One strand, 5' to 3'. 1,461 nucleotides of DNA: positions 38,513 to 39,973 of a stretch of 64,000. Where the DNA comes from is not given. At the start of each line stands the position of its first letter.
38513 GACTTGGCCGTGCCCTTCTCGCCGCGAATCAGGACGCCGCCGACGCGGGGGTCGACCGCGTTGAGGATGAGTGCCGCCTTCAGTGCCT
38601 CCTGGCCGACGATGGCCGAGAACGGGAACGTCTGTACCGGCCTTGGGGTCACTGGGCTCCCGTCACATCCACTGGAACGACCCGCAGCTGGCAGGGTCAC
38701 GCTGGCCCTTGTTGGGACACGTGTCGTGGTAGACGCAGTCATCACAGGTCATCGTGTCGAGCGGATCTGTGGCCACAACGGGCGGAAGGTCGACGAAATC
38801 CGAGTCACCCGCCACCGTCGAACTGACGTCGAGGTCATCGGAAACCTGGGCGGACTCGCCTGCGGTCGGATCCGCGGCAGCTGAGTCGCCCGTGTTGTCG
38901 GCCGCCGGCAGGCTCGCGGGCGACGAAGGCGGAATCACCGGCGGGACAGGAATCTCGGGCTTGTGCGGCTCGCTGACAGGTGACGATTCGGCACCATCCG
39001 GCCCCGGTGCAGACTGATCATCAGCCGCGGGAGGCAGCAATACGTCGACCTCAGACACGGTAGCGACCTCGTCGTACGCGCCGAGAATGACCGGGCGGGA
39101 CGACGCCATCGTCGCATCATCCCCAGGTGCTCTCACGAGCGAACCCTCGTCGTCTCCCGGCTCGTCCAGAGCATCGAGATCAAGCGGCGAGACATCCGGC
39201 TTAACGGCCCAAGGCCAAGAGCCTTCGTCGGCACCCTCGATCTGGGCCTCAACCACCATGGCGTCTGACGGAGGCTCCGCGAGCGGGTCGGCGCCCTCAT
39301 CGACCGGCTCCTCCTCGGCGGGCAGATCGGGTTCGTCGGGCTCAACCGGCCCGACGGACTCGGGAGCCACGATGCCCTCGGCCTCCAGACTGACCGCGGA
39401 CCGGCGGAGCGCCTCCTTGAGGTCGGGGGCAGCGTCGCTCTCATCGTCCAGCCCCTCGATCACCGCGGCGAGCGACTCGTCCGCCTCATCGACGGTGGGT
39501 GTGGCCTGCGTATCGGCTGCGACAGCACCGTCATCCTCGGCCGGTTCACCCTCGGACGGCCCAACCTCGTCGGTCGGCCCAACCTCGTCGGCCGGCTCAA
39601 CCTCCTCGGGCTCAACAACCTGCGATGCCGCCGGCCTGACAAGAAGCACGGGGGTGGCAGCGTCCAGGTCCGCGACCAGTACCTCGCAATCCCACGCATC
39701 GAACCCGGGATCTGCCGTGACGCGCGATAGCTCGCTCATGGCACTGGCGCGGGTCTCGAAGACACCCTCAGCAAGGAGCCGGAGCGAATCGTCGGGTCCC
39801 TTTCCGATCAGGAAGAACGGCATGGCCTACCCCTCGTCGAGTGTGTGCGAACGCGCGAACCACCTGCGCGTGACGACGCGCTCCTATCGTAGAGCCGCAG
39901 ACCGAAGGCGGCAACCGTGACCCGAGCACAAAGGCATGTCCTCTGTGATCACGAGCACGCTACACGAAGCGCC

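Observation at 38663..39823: Acidic intrinsically-disordered-looking protein with a terminal C-x2-C-x5-CP-x9-C knuckle and an in-frame 18-bp repeat tract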

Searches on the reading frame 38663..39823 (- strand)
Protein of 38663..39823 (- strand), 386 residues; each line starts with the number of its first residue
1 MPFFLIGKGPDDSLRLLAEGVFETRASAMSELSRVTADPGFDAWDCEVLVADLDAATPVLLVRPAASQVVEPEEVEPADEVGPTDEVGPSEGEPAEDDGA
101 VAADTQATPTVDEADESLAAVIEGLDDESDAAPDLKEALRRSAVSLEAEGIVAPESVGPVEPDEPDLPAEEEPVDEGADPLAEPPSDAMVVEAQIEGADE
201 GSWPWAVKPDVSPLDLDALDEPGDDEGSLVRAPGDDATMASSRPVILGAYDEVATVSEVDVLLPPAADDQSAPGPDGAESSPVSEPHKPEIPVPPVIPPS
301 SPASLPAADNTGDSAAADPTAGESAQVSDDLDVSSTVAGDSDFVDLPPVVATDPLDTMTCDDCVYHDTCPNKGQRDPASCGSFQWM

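Call 3: search_protein_families(library=pfam, proteins=[window:38663-39823:-], max_evalue=1)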
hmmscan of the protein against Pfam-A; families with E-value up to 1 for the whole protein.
window:38663-39823:- (386 aa): 0 families

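Call 4: search_protein_families(library=ncbifam, proteins=[window:38663-39823:-], max_evalue=1)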
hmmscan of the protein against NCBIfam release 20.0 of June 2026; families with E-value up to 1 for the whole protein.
window:38663-39823:- (386 aa): 0 families

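Call 6: find_homologous_proteins(query=window:38663-39823:-, max_evalue=0.001)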
Query window:38663-39823:- (386 aa): 121 proteins with E <= 0.001 among 8000 candidates; the best 120 are listed.
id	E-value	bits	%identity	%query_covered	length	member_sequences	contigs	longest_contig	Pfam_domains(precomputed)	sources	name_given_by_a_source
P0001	8.2e-238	807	100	100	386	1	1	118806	-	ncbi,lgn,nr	ncbi:MAG: hypothetical protein U1E26_05035 [Coriobacteriia bacterium]|nr:hypothetical protein [Corio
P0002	6.9e-82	294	49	100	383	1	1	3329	-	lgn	-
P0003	3.6e-80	288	49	100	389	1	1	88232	-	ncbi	-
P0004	1.1e-62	231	43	75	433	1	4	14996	-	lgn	-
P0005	4.9e-61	225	43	100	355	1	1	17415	-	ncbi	-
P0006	4.6e-58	216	41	100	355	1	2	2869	-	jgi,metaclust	metaclust:\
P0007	8.5e-56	208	40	100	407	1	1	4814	-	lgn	-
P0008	1.5e-50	191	36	100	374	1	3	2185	-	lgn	-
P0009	1.3e-48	184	40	100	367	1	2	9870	-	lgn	-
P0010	1.5e-48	184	37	100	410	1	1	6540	-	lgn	-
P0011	4.1e-48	183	60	17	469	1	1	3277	-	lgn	-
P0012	8.6e-48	182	39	100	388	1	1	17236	-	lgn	-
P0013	2.4e-47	180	64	17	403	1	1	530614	-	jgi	jgi:hypothetical protein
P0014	1.8e-46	177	40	100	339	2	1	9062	-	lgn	-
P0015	3.7e-46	176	39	100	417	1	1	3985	-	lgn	-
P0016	5.2e-46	176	39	100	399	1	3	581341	-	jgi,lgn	jgi:hypothetical protein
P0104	1.7e-11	62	31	100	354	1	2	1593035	-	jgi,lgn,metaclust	metaclust:\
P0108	1.0e-8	53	61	8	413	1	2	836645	-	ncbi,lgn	-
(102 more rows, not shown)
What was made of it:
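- Checked: 120 homologues came from the word-indexed search (call 6).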

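Call 11: find_encoding_contigs(protein=P0104, flank=8000, max_places=1)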
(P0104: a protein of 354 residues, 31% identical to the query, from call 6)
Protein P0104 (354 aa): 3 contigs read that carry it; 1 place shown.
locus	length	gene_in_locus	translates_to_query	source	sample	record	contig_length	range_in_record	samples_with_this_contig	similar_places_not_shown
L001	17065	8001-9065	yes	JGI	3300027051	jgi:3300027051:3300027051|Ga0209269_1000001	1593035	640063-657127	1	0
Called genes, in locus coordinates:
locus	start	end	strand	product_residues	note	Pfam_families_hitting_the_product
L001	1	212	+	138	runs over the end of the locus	PF20114:DUF6504 (weak)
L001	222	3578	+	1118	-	PF02811:PHP, PF07733:DNA_pol3_alpha, PF17657:DNA_pol3_finger, PF14579:HHH_6, PF01336:tRNA_anti-codon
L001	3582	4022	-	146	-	-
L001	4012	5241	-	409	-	PF00817:IMS, PF11798:IMS_HHH (weak), PF21999:IMS_HHH_1 (weak), PF11799:IMS_C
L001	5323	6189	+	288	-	PF01261:AP_endonuc_2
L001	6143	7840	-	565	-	PF00929:RNase_T, PF27096:UvrC_M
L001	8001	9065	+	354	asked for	-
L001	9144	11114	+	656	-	PF01078:Mg_chelatase, PF07728:AAA_5 (faint), PF17863:AAA_lid_2, PF26791:AAPxQ, PF00092:VWA, PF13519:VWA_2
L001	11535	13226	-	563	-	PF00749:tRNA-synt_1c, PF03950:tRNA-synt_1c_C, PF20974:tRNA-synt_1c_C2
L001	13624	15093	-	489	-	PF00749:tRNA-synt_1c, PF19269:Anticodon_2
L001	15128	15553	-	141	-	PF06146:PsiE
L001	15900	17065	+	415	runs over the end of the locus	PF00438:S-AdoMet_synt_N, PF02772:S-AdoMet_synt_M, PF02773:S-AdoMet_synt_C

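Call 12: find_encoding_contigs(protein=P0108, flank=8000, max_places=1)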
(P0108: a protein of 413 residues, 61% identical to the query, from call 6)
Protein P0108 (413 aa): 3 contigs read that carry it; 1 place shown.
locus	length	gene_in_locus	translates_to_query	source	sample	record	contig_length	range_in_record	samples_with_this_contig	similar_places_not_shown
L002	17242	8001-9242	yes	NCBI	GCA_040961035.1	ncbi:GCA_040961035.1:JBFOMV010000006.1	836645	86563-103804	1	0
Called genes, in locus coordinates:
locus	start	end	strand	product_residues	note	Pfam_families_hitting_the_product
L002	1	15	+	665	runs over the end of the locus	PF01926:MMR_HSR1, PF02421:FeoB_N, PF07670:Gate, PF07664:FeoB_C (weak), PF07670:Gate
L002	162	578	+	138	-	PF20114:DUF6504 (weak)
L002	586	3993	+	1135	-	PF02811:PHP, PF07733:DNA_pol3_alpha, PF17657:DNA_pol3_finger, PF14579:HHH_6, PF01336:tRNA_anti-codon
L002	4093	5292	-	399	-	PF00817:IMS, PF21999:IMS_HHH_1 (weak), PF11799:IMS_C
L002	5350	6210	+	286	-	PF01261:AP_endonuc_2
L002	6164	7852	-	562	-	PF00929:RNase_T, PF27096:UvrC_M (weak)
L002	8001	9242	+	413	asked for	-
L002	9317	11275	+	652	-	PF07728:AAA_5 (faint), PF01078:Mg_chelatase (weak), PF17863:AAA_lid_2, PF26791:AAPxQ, PF00092:VWA, PF13519:VWA_2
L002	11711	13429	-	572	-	PF00749:tRNA-synt_1c, PF03950:tRNA-synt_1c_C, PF20974:tRNA-synt_1c_C2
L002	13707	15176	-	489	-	PF00749:tRNA-synt_1c, PF19269:Anticodon_2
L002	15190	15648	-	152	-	PF06146:PsiE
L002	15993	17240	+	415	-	PF00438:S-AdoMet_synt_N, PF02772:S-AdoMet_synt_M, PF02773:S-AdoMet_synt_C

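Call 13: find_encoding_contigs(protein=P0016, flank=8000, max_places=1)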
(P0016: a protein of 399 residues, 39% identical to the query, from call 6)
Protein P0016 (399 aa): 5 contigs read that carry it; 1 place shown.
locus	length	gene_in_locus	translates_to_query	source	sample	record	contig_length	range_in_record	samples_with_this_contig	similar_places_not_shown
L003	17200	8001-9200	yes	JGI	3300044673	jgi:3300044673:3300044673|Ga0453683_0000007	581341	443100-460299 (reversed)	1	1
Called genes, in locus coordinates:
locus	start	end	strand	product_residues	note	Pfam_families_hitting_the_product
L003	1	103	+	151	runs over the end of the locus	PF00075:RNase_H, PF13456:RVT_3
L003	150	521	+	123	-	PF01242:PTPS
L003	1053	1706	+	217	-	PF01047:MarR, PF01325:Fe_dep_repress, PF12802:MarR_2 (weak), PF13545:HTH_Crp_2 (weak), PF02742:Fe_dep_repr_C, PF04023:FeoA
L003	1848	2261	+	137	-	PF20114:DUF6504 (weak)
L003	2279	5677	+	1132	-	PF02811:PHP, PF07733:DNA_pol3_alpha, PF17657:DNA_pol3_finger, PF14579:HHH_6, PF01336:tRNA_anti-codon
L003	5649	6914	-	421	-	PF00817:IMS, PF11798:IMS_HHH, PF11799:IMS_C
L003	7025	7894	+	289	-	PF01261:AP_endonuc_2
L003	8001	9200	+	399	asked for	-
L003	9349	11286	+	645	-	PF07728:AAA_5 (faint), PF01078:Mg_chelatase (weak), PF17863:AAA_lid_2, PF26791:AAPxQ, PF00092:VWA, PF13519:VWA_2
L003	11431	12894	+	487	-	PF19077:Big_13 (faint), PF17957:Big_7, PF13860:FlgD_ig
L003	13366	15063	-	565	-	PF00749:tRNA-synt_1c, PF03950:tRNA-synt_1c_C, PF20974:tRNA-synt_1c_C2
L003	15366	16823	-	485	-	PF00749:tRNA-synt_1c, PF19269:Anticodon_2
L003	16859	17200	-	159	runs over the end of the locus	PF06146:PsiE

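Call 27: predict_structure(alignment_id=A1)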
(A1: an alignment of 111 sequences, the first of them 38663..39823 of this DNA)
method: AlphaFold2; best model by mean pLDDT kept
length: 386 residues; sequences in the alignment: 111
mean_pLDDT: 63.0   pTM: 0.29
mean pLDDT of the five models: 63.0, 60.9, 59.9, 59.9, 59.5
residues with pLDDT >= 90: 56; 70-90: 57; 50-70: 154; < 50: 119
segments of 3 or more residues with pLDDT < 50: 86-88, 95-102, 104-112, 163-169, 186-195, 197-200, 251-260, 268-272, 276-281, 312-325, 327-331, 333-338
pLDDT, mean of each block of 10 residues (from residue 1): 96 97 98 98 97 91 74 60 49 48 44 51 53 72 79 57 49 52 49 45 61 64 58 58 61 44 49 45 51 59 51 43 44 47 57 70 88 83 72
secondary structure, 60 per line:
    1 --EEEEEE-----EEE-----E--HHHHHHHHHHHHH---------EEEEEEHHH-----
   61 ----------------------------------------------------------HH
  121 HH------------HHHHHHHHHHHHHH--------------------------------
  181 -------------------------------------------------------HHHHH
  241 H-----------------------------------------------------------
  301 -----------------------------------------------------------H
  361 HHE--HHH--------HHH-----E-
elements in order: E3-8 E14-16 H25-37 E47-52 H119-122 H135-148 H236-241
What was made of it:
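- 39344..39427 (-): Island 1, aa 133-160: amphipathic helix plus extended motif, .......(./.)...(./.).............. This is the candidate docking module for the downstream AAA+-vWA. Helix 135-148 has pLDDT 72-79 (call 27).
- On Chelatase large subunit (ChlH/BchH/CobN): The protein is 386 aa, has no Pfam hit, and is mostly disordered (calls 3, 27).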

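Call 29: search_protein_representatives(alignment_id=A1)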
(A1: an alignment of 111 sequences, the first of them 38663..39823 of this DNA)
Query: 111 sequences, 357 profile positions. Proteins with E-value up to 0.001 (for the whole library): 476; up to 1e-10: 456; up to 1e-30: 296. The best 150 are listed.
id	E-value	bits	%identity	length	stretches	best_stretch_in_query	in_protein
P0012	1.1e-99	351.2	-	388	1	16-355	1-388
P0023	5.5e-99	349.0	-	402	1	16-355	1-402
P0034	2.1e-97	343.7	-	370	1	16-355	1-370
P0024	2.1e-97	343.7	-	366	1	16-355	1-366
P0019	2.9e-95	336.7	-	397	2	79-355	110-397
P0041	4.9e-95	336.0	-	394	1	16-355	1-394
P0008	4.5e-93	329.5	-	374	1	16-355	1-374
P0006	1.1e-91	324.9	-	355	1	16-355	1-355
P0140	2.3e-91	323.9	-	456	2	93-355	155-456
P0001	6.4e-91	322.4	-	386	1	16-354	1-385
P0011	4.2e-90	319.7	-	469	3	16-130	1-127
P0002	7.1e-90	319.0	-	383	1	16-355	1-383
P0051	1.0e-89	318.4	-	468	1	16-355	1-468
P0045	2.3e-89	317.3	-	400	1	16-355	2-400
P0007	2.8e-89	317.0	-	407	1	16-355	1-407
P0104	3.3e-68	247.7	-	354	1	16-356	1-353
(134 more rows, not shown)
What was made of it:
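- Checked: The exhaustive HMM search gave 476 representative clusters at E<=1e-3 and 456 at <=1e-10 (call 29).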

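Call 30: find_related_loci(query=A1, collection=genome_contigs, flank=6000)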
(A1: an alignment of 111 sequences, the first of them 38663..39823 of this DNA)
Query A1 (386 aa) in genome_contigs; peptide patterns used: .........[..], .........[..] (x = any residue, [..] = any of these).
151 stretches matched a pattern; 102 encode a relative of the query (tblastn E <= 1e-3); the best 80 are kept; 80 distinct loci.
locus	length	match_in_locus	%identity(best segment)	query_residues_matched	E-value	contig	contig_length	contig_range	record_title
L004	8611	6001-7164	49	1-385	1e-81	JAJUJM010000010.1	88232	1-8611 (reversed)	MAG: Actinomycetota bacterium isolate bin117 k141_823149_length_88232_cov_13.9072, whole genome shotgun sequence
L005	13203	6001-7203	37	1-385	7e-55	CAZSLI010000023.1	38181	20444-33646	MAG TPA_asm: uncultured Eubacteriales bacterium isolate binchicken_co152_201 genome assembly, contig: NODE_1264_length_3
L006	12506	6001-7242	37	1-385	1e-51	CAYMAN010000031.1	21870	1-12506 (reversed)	MAG TPA_asm: uncultured Eubacteriales bacterium isolate SRP302447_co4_271 genome assembly, contig: NODE_6280_length_2187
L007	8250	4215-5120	38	1-385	6e-50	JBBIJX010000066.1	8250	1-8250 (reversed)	MAG: Actinomycetota bacterium isolate BR1S70218_bin_172 NODE_6273_length_8250_cov_2.45747, whole genome shotgun sequence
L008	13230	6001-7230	35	1-385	1e-49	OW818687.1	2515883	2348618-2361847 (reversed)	metagenome genome assembly, chromosome: 1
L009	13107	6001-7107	36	1-385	5e-49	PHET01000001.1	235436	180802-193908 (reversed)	MAG: Actinobacteria bacterium HGW-Actinobacteria-7 Ig3397_v2_scaffold_57, whole genome shotgun sequence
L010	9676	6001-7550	43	1-385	3e-37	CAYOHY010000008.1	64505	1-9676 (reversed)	MAG TPA_asm: uncultured Eubacteriales bacterium isolate binchicken_co152_248 genome assembly, contig: NODE_503_length_64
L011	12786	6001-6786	42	1-385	8e-37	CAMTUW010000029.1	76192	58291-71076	MAG: uncultured actinobacterium isolate G04_MAG_00003 genome assembly, contig: G04_MAG_00003_000000000014, whole genome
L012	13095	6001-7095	33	1-385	4e-31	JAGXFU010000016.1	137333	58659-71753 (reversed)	MAG: Actinomycetes bacterium isolate LH_M22 k141_1392892, whole genome shotgun sequence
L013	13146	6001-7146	31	1-385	8e-31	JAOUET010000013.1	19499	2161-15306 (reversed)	MAG: Coriobacteriia bacterium isolate 4_1_July_SF_Bin14 4_1_July_SF_Bin14_scaffold_1133_c1, whole genome shotgun sequenc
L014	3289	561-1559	31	1-385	6e-30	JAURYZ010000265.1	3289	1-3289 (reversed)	MAG: Coriobacteriia bacterium isolate E2_metabat.bin.6 E2_k141_80137, whole genome shotgun sequence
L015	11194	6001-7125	32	1-385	7e-26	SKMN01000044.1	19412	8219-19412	MAG: Coriobacteriia bacterium isolate CSSed162cmA_248R1 CSSed16-2cmA-6082, whole genome shotgun sequence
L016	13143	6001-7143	31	1-385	4e-22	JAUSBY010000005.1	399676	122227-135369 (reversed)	MAG: Coriobacteriia bacterium isolate E9_concoct.bin.49 E9_k141_81341, whole genome shotgun sequence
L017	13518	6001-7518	33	1-385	4e-22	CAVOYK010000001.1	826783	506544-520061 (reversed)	MAG: uncultured Actinomycetes bacterium isolate MFD09779.bin.2.33 genome assembly, contig: contig_14743, whole genome sh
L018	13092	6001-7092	29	1-385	1e-21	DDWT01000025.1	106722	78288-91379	MAG TPA_asm: Actinobacteria bacterium UBA2279 UBA2279_contig_1994, whole genome shotgun sequence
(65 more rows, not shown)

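Call 31: fold_search(model_id=the predicted structure, library=pdb)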
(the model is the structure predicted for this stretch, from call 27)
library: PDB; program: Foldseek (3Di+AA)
matches with E <= 10: 188; with E <= 0.001: 0
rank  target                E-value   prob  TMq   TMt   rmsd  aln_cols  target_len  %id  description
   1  9e6q_AR               6.1e-01  0.33  0.10  0.34   5.5        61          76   16  Cryo-EM structure of the Pyrobaculum calidifontis 50S ribosomal subunit in complex with Dri (released 2024-11-20)
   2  1g1o_C                1.5e+00  0.07  0.06  0.17   9.9        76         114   10  CRYSTAL STRUCTURE OF THE HIGHLY AMYLOIDOGENIC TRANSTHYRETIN MUTANT TTR G53S/E54D/L55S (released 2001-10-17)
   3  8xks_I                1.8e+00  0.21  0.11  0.18   4.6        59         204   15  The cryo-EM structure of Orf2971-FtsHi motor complex (released 2024-12-04)
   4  1thc_B                2.0e+00  0.06  0.06  0.17  10.8        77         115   13  CRYSTAL STRUCTURE DETERMINATION AT 2.3A OF HUMAN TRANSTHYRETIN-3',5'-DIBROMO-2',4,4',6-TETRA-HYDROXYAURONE COMPLEX (released 1993-07-15)
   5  3egr_B                2.3e+00  0.38  0.13  0.56   3.6        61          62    8  CRYSTAL STRUCTURE OF A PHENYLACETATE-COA OXYGENASE SUBUNIT PAAB (REUT_A2307) FROM RALSTONIA EUTROPHA JMP134 AT 2.65 A  (released 2008-09-30)
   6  6n5d_C                2.6e+00  0.09  0.04  0.07   8.2        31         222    6  Broadly protective antibodies directed to a subdominant influenza hemagglutinin epitope (released 2019-06-05)
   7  1tha_B                2.6e+00  0.06  0.06  0.16  10.7        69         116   12  MECHANISM OF MOLECULAR RECOGNITION. STRUCTURAL ASPECTS OF 3,3'-DIIODO-L-THYRONINE BINDING TO HUMAN SERUM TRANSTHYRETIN (released 1994-01-31)
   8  3cxf_B                2.6e+00  0.05  0.06  0.17  10.5        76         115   12  Crystal structure of transthyretin variant Y114H (released 2009-04-07)
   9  1g1o_A                2.8e+00  0.05  0.06  0.17  10.1        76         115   10  CRYSTAL STRUCTURE OF THE HIGHLY AMYLOIDOGENIC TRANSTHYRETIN MUTANT TTR G53S/E54D/L55S (released 2001-10-17)
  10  1g1o_B                2.8e+00  0.04  0.06  0.17  10.0        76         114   10  CRYSTAL STRUCTURE OF THE HIGHLY AMYLOIDOGENIC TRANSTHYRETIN MUTANT TTR G53S/E54D/L55S (released 2001-10-17)
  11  2roy_B                2.8e+00  0.04  0.06  0.16  10.9        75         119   12  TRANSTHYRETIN (ALSO CALLED PREALBUMIN) COMPLEX WITH 3',5'-DINITRO-N-ACETYL-L-THYRONINE (released 1997-04-21)
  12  3gs0_B                3.0e+00  0.05  0.06  0.17  10.7        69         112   12  Human transthyretin (TTR) complexed with (S)-3-(9H-fluoren-9-ylideneaminooxy)-2-methylpropanoic acid (inhibitor 16) (released 2009-07-28)
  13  4chk_A                3.2e+00  0.08  0.06  0.16   8.3        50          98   12  Crystal Structure of the ARF5 oligomerization domain (released 2014-04-16)
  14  9h7p_A                3.2e+00  0.05  0.06  0.16  10.5        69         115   12  Human Transthyretin S52P Mutant in Complex with 4-(1H-pyrazol-4-yl)quinoline (released 2025-03-12)
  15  2dhz_MODEL_1_A        3.4e+00  0.10  0.07  0.22  14.4        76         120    9  Solution Structure of the RA Domain in the Human Link Guanine Nucleotide Exchange Factor II (Link-GEFII) (released 2006-09-27)
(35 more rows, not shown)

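Call 73: search_protein_families(library=padloc, proteins=[window:38663-39823:-], max_evalue=0.01)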
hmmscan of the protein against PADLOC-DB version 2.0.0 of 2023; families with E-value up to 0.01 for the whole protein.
window:38663-39823:- (386 aa): 0 families

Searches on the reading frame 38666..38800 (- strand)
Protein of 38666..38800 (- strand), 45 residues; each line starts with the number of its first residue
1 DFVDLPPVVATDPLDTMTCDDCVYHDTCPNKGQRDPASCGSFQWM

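Call 25: find_homologous_proteins(query=A3, max_evalue=10)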
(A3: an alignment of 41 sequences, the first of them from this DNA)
Query A3 (41 sequences) (45 aa, profile of the alignment): 19 proteins with E <= 10 among 40 candidates.
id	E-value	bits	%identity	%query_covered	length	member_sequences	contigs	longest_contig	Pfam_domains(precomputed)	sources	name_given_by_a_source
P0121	2.5e-17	80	65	87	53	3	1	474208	-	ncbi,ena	-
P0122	6.7e-17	79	68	69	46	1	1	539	-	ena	-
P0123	7.4e-17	78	75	71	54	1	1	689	-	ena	-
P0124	9.9e-17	78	72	71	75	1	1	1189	-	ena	-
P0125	1.5e-16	77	71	69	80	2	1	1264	-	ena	-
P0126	1.6e-16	77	65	69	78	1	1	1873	-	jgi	jgi:hypothetical protein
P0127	2.1e-16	77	52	96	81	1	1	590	-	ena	-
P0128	6.9e-16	75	65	69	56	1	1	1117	-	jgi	jgi:hypothetical protein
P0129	7.6e-16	75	71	69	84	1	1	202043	-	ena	-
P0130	1.2e-15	75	65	69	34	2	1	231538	-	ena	-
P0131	2.8e-15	73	60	78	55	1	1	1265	-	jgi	-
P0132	3.0e-15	73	63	71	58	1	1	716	-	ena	-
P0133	6.1e-15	72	58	84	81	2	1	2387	-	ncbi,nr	ncbi:MAG: hypothetical protein Q7V14_00485, partial [Coriobacteriia bacterium]|nr:hypothetical prote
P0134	3.0e-14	70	61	69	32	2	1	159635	-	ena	-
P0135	7.3e-14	69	51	98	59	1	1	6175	-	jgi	jgi:hypothetical protein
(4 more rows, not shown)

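Call 45: search_protein_families(library=pfam, proteins=[window:38666-38800:-], max_evalue=10)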
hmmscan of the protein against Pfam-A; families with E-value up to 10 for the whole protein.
seq(45 aa): 0 families

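Call 46: search_solved_structures(query=A3, max_evalue=10, show_alignments=3)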
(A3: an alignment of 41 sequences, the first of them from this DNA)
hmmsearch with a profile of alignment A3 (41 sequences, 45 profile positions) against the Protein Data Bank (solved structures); distinct sequences matched with E-value up to 10: 1.
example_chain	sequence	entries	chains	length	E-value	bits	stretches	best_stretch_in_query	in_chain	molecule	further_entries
2ew9_A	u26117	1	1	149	1.1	12.1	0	11-24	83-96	Copper-transporting ATPase 2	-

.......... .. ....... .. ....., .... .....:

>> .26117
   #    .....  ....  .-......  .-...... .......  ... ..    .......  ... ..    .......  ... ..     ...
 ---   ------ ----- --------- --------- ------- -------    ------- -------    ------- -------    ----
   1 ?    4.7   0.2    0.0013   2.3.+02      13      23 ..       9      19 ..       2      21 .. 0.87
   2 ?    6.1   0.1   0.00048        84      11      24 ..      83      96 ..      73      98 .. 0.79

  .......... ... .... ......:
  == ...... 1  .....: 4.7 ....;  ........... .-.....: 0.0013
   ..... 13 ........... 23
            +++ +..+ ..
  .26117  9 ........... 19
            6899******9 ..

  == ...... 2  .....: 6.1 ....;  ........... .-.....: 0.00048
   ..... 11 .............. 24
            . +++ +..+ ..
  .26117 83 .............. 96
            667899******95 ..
